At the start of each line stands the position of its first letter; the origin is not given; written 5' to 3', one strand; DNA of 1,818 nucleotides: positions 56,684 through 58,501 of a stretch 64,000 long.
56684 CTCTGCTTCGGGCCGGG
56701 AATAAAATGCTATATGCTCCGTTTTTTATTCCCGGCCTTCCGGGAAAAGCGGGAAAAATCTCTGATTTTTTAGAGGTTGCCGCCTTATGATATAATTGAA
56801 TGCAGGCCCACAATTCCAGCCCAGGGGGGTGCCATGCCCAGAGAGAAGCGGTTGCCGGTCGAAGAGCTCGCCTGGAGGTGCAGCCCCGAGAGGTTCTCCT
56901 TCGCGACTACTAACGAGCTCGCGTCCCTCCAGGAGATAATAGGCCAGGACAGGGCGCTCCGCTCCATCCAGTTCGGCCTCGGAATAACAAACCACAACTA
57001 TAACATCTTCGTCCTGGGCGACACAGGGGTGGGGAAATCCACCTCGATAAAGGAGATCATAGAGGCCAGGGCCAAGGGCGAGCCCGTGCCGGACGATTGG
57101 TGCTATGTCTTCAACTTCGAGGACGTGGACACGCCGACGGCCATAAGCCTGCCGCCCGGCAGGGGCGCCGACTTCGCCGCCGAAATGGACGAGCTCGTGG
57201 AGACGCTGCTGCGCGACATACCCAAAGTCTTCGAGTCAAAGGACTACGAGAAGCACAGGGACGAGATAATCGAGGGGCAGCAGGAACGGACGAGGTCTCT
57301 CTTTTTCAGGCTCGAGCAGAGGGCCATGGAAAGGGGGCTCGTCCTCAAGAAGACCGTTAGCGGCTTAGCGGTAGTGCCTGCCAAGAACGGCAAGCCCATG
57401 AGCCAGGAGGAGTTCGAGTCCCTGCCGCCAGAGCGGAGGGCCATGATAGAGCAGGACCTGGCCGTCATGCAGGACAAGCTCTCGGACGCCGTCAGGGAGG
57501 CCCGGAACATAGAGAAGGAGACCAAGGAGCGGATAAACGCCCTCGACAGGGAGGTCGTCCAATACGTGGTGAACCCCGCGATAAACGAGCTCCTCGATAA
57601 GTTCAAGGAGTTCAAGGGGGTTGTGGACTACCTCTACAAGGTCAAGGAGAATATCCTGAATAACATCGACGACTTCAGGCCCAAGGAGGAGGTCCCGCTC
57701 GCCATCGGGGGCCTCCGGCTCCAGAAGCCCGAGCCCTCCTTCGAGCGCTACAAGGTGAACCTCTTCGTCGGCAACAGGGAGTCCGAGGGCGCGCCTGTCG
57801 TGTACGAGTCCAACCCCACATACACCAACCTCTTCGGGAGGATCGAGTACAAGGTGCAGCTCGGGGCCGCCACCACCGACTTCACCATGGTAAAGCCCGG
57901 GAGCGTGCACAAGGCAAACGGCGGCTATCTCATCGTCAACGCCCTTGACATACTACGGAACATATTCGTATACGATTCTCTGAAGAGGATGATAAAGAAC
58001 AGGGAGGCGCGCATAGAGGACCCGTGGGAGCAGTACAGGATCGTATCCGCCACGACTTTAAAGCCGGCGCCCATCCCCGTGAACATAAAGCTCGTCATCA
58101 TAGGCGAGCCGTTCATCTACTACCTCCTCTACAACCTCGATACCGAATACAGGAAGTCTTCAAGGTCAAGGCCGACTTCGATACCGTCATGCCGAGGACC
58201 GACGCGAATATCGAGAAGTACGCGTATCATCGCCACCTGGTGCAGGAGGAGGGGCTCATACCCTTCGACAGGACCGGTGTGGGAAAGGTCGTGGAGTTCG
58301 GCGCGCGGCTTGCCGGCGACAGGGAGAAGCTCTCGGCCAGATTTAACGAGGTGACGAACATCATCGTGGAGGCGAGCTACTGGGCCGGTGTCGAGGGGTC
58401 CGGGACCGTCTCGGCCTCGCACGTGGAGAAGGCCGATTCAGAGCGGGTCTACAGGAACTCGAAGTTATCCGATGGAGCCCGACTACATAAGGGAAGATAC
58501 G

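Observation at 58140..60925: Three consecutive genes (Lon-like protease C-half, queE, ccsA) riddled with frameshifts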

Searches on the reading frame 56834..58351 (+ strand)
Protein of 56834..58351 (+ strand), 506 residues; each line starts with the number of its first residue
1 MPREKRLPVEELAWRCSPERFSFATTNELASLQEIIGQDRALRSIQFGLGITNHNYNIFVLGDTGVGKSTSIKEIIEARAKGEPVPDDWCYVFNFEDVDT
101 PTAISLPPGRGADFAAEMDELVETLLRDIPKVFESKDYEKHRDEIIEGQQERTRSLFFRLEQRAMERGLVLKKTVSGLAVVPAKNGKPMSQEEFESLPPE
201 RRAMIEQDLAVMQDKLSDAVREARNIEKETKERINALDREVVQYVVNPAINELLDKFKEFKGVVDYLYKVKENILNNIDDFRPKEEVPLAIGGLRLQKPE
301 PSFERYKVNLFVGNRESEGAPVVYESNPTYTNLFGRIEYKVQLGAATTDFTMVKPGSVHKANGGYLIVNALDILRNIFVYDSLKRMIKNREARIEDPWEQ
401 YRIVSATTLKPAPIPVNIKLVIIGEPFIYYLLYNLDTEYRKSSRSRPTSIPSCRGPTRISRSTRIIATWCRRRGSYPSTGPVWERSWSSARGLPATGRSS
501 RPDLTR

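Call 5: find_related_loci(query=window:56834-58138:+, collection=genome_contigs, flank=10000)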
Query window:56834-58138:+ (435 aa) in genome_contigs; peptide patterns used: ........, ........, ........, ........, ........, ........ (x = any residue, [..] = any of these).
198 stretches matched a pattern; 143 encode a relative of the query (tblastn E <= 1e-3); the best 80 are kept; 80 distinct loci.
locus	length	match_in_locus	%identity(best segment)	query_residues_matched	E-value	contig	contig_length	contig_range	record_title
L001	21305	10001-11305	99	1-435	0e+0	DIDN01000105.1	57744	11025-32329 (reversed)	MAG TPA_asm: Deltaproteobacteria bacterium UBA5799 UBA5799_contig_301, whole genome shotgun sequence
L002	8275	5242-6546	85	1-435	0e+0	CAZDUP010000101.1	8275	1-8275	MAG TPA_asm: uncultured Thermodesulfobacteriota bacterium isolate SRP239054_co1_42 genome assembly, contig: NODE_7165_le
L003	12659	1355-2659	86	1-435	0e+0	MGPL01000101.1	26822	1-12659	MAG: Deltaproteobacteria bacterium GWA2_55_10 gwa2_scaffold_4038, whole genome shotgun sequence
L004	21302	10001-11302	83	1-434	0e+0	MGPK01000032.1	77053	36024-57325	MAG: Deltaproteobacteria bacterium GWA2_54_12 gwa2_scaffold_3245, whole genome shotgun sequence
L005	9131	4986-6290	82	1-435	0e+0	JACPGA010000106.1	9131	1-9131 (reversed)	MAG: Deltaproteobacteria bacterium isolate NC_groundwater_375_Ag_B-0.1um_55_8 GD18-4_B1_scaffold_541248, whole genome sh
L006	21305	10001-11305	81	1-435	0e+0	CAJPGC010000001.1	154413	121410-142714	uncultured bacterium isolate BACT1 genome assembly, contig: CONTIG_1, whole genome shotgun sequence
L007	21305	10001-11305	77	1-435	0e+0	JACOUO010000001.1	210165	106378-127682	MAG: Deltaproteobacteria bacterium isolate NC_groundwater_74_Ag_B-0.1um_47_27 GD18-4_B1_scaffold_108335, whole genome sh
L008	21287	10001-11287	76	7-435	0e+0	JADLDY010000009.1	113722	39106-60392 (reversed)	MAG: Deltaproteobacteria bacterium isolate SJ296 c_000000138848, whole genome shotgun sequence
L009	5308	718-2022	76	1-435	0e+0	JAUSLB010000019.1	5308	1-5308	MAG: Deltaproteobacteria bacterium isolate E14_metabat.bin.95 E14_k141_11945, whole genome shotgun sequence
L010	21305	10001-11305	74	1-435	0e+0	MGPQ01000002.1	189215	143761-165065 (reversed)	MAG: Deltaproteobacteria bacterium GWB2_55_19 gwb2_scaffold_113, whole genome shotgun sequence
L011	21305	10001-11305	75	1-435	0e+0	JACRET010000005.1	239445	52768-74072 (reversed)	MAG: Deltaproteobacteria bacterium isolate NC_groundwater_1706_Pr3_B-0.1um_52_15 SR-2_scaffold_141_101385, whole genome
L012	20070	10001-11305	73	1-435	0e+0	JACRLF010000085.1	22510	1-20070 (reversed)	MAG: Deltaproteobacteria bacterium isolate NC_groundwater_1874_Pr3_B-0.1um_57_17 SR2-18-B1_coassembly_191635, whole geno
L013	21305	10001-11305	72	1-435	0e+0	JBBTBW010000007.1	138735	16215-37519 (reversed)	MAG: Deltaproteobacteria bacterium isolate H41-bin279_1 H41_bin279_1_000000000007, whole genome shotgun sequence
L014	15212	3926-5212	74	7-435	0e+0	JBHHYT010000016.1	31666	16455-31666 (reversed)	MAG: Thermodesulfobacteriota bacterium isolate Maj_2_bin.32 NODE_563_length_31666_cov_7.215684, whole genome shotgun seq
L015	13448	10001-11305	72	1-435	0e+0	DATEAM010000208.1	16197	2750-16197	MAG TPA_asm: Thermodesulfobacteriota bacterium isolate SMAG_U8218 k141_975172, whole genome shotgun sequence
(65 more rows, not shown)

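Call 14: find_related_loci(query=window:56834-58138:+, collection=metagenome_contigs, flank=10000)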
Query window:56834-58138:+ (435 aa) in metagenome_contigs; peptide patterns used: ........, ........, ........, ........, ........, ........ (x = any residue, [..] = any of these).
186 stretches matched a pattern; 117 encode a relative of the query (tblastn E <= 1e-3); the best 80 are kept; 79 distinct loci.
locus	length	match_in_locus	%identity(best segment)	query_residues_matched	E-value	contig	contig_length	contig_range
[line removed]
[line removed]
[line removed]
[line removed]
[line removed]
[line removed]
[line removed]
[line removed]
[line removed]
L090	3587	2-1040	82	90-435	0e+0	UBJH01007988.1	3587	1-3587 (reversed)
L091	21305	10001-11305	72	1-435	0e+0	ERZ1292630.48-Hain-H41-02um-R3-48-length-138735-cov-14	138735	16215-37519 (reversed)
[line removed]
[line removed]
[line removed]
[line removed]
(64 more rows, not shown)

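Call 24: search_protein_families(library=pfam, proteins=[L001:10001-12463:+, L001:12542-13180:+, L001:13256-14035:+], max_evalue=0.001)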
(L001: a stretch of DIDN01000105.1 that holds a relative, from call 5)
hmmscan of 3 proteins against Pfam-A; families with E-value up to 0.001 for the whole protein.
L001:10001-12463:+ (821 aa): 4 families
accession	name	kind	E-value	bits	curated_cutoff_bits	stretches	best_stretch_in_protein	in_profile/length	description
PF13654.12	AAA_32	-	1.7e-53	180.6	21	1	318-450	1-133/133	LonB-like, AAA domain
PF20436.4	LonB_AAA-LID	-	2.9e-23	82.1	22.4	1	478-542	1-65/65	Archaeal LonB, AAA+ ATPase LID domain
PF20437.3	LonC_helical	-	3.9e-15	56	24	1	88-121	1-34/34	Lon-like LonC helical domain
PF05362.19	Lon_C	-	2.1e-10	41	21.1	1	652-756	108-201/205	Lon protease (S16) C-terminal proteolytic domain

L001:12542-13180:+ (213 aa): 2 families
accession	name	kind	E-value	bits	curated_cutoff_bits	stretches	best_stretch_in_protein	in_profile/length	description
PF04055.27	Radical_SAM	-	3.6e-14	53.7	29.5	1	27-109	5-91/166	Radical SAM superfamily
PF13353.11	Fer4_12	-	0.00032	21.4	22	1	23-86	9-75/137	4Fe-4S single cluster domain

L001:13256-14035:+ (260 aa): 1 family
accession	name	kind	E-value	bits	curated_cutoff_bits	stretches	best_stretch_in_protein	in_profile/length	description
PF01578.25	Cytochrom_C_asm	-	1.1e-35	123.6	29.9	1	62-255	2-209/212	Cytochrome C assembly protein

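Call 25: search_protein_families(library=ncbifam, proteins=[L001:10001-12463:+, L001:12542-13180:+, L001:13256-14035:+], max_evalue=0.001)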
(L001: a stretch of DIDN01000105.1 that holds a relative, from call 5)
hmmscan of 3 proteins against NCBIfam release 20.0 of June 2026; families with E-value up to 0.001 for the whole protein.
L001:10001-12463:+ (821 aa): 5 families
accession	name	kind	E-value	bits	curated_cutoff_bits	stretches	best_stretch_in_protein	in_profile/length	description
TIGR00764.1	lon_rel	equivalog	6.4e-49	167.1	516.6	1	309-756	161-591/608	ATP-dependent protease LonB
TIGR02902.1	spore_lonB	equivalog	4.3e-14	52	723.3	1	641-737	430-518/531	ATP-dependent protease LonB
TIGR02903.1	spore_lon_C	equivalog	3.7e-12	45.6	678.8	1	650-735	522-600/615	Lon family ATP-dependent protease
TIGR00763.1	lon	equivalog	2e-06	26.6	608.05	1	652-752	700-789/795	endopeptidase La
NF008053.0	PRK10787.1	equivalog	3.6e-06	25.3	891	1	652-755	676-768/784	endopeptidase La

L001:12542-13180:+ (213 aa): 29 families (the best 25 are shown)
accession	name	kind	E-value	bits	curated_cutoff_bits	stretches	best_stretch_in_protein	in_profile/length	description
TIGR04349.1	rSAM_QueE_gams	hypoth_equivalog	4.2e-67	225.9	300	1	3-213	3-210/210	7-carboxy-7-deazaguanine synthase QueE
TIGR03963.1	rSAM_QueE_Clost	equivalog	3.1e-46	157.8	260.1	1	3-211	3-217/219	putative 7-carboxy-7-deazaguanine synthase QueE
TIGR03365.1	Bsubt_queE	equivalog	1.2e-23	83.9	206.1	1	3-159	5-171/238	7-carboxy-7-deazaguanine synthase QueE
TIGR04322.1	rSAM_QueE_Ecoli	equivalog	6.9e-23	81.3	200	2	7-58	1-52/215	7-carboxy-7-deazaguanine synthase QueE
TIGR04508.1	queE_Cx14CxxC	equivalog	2.4e-14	53.6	240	1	3-108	3-125/208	7-carboxy-7-deazaguanine synthase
TIGR02495.1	NrdG2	equivalog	3.5e-14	52.6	131.15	1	16-104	13-102/193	anaerobic ribonucleoside-triphosphate reductase activating protein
TIGR02493.1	PFLA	equivalog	5.3e-07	29.2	231.75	1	23-104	19-106/235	pyruvate formate-lyase-activating protein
TIGR02666.1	moaA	equivalog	9.3e-07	28.1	284.05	1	29-102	20-101/336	GTP 3',8-cyclase MoaA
TIGR04545.1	rSAM_ahbD_hemeb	equivalog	1.3e-06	28.1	500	1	27-103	8-85/339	heme b synthase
TIGR02668.1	moaA_archaeal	equivalog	2e-06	27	325.25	1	28-102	19-95/303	GTP 3',8-cyclase MoaA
TIGR02494.1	PFLE_PFLC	subfamily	2.4e-06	27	174.35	0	24-51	19-46/293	glycyl-radical enzyme activating protein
TIGR04051.1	rSAM_NirJ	equivalog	4.7e-06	25.8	515.45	1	26-103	9-87/354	heme d1 biosynthesis radical SAM protein NirJ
NF001199.0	PRK00164.2-1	equivalog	1e-05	24.9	231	1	28-102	21-97/308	GTP 3',8-cyclase MoaA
TIGR03470.1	HpnH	equivalog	1e-05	24.7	225.05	1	26-101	35-109/318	adenosyl-hopene transferase HpnH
NF038283.1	viperin_w_prok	equivalog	1.9e-05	24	180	1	28-103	11-94/281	viperin family antiviral radical SAM protein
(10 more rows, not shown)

L001:13256-14035:+ (260 aa): 1 family
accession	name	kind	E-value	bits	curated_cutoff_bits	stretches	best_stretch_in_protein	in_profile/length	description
TIGR03144.1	cytochr_II_ccsB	equivalog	1.3e-45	156.1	187.6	2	161-260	152-251/252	c-type cytochrome biogenesis protein CcsB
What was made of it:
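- On Lon-like protease (LonB/LonC type): TIGR00764 scores 167 bits, below its cut-off of 516.6 (call 25).
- On QueE: The best NCBIfam match, TIGR04349, scores 225.9 bits against a cut-off of 300 (calls 24, 25).
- On CcsA/ResC (system II cytochrome c biogenesis): TIGR03144 scores 156.1 bits, below 187.6 (calls 24, 25).
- Closest known: The underlying genes: LonB/LonC-type Lon-like protease, QueE. Different: The QueE and CcsA-family proteins score below NCBIfam's equivalog cut-offs: 225.9 against 300, and 156.1 against 187.6 (call 25).
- Checked: They were tested on the intact orthologues (calls 24, 25):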

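Call 52: list_cluster_members(proteins=[L177:13060-15531:+, L177:15539-16177:+, L177:16458-17237:+, window:56834-58351:+, window:60692-60922:+])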
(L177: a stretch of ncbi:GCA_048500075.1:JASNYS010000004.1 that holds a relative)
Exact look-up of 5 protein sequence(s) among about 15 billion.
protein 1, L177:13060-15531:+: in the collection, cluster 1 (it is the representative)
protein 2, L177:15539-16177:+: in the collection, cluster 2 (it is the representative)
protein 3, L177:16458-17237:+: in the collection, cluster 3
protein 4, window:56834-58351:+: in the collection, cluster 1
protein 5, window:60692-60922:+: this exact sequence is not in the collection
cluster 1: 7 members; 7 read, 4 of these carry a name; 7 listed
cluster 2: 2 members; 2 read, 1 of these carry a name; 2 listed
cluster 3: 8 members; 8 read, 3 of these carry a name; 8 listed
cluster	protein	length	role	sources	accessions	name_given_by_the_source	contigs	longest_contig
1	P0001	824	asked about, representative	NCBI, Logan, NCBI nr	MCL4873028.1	Lon protease family protein [bacterium]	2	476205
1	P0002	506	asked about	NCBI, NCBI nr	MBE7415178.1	MAG: AAA family ATPase [Deltaproteobacteria bacterium] | AAA family ATPase [Deltaproteobacteria bacterium]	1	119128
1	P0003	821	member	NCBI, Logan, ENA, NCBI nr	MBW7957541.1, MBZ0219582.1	MAG: AAA family ATPase [Deltaproteobacteria bacterium] | AAA family ATPase [Deltaproteobacteria bacterium]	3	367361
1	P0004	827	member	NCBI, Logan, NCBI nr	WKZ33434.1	MAG: ATP-binding protein [Thermodesulfobacteriota bacterium]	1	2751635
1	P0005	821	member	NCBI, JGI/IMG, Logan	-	-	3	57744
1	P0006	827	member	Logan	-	-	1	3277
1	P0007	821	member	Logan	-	-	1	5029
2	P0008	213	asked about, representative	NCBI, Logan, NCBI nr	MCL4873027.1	radical SAM protein [bacterium]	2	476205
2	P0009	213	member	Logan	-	-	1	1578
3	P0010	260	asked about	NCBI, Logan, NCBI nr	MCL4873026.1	cytochrome c biogenesis protein CcsA [bacterium]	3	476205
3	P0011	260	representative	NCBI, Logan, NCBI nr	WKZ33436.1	MAG: cytochrome c biogenesis protein CcsA [Thermodesulfobacteriota bacterium]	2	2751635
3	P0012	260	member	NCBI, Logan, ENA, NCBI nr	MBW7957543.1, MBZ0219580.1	MAG: cytochrome c biogenesis protein CcsA [Deltaproteobacteria bacterium] | cytochrome c biogenesis protein CcsA [Deltaproteobacteria bacterium]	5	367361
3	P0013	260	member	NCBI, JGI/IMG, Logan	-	-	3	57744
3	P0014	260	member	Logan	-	-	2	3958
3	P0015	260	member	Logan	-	-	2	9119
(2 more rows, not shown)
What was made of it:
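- It carries the same three exact proteins (call 52). The exact intact Lon and QueE sequences are also recorded from Logan assemblies (call 52). The truncated 506-aa product was annotated in GenBank as MBE7415178.1 (call 52).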

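Call 53: find_encoding_contigs(protein=window:56834-58351:+, flank=3000, max_places=4)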
Protein window:56834-58351:+ (506 aa): no gene with exactly this product is on record in the collection.
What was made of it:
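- Tried and rejected: Look-up of the window's own truncated Lon product (call 53).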
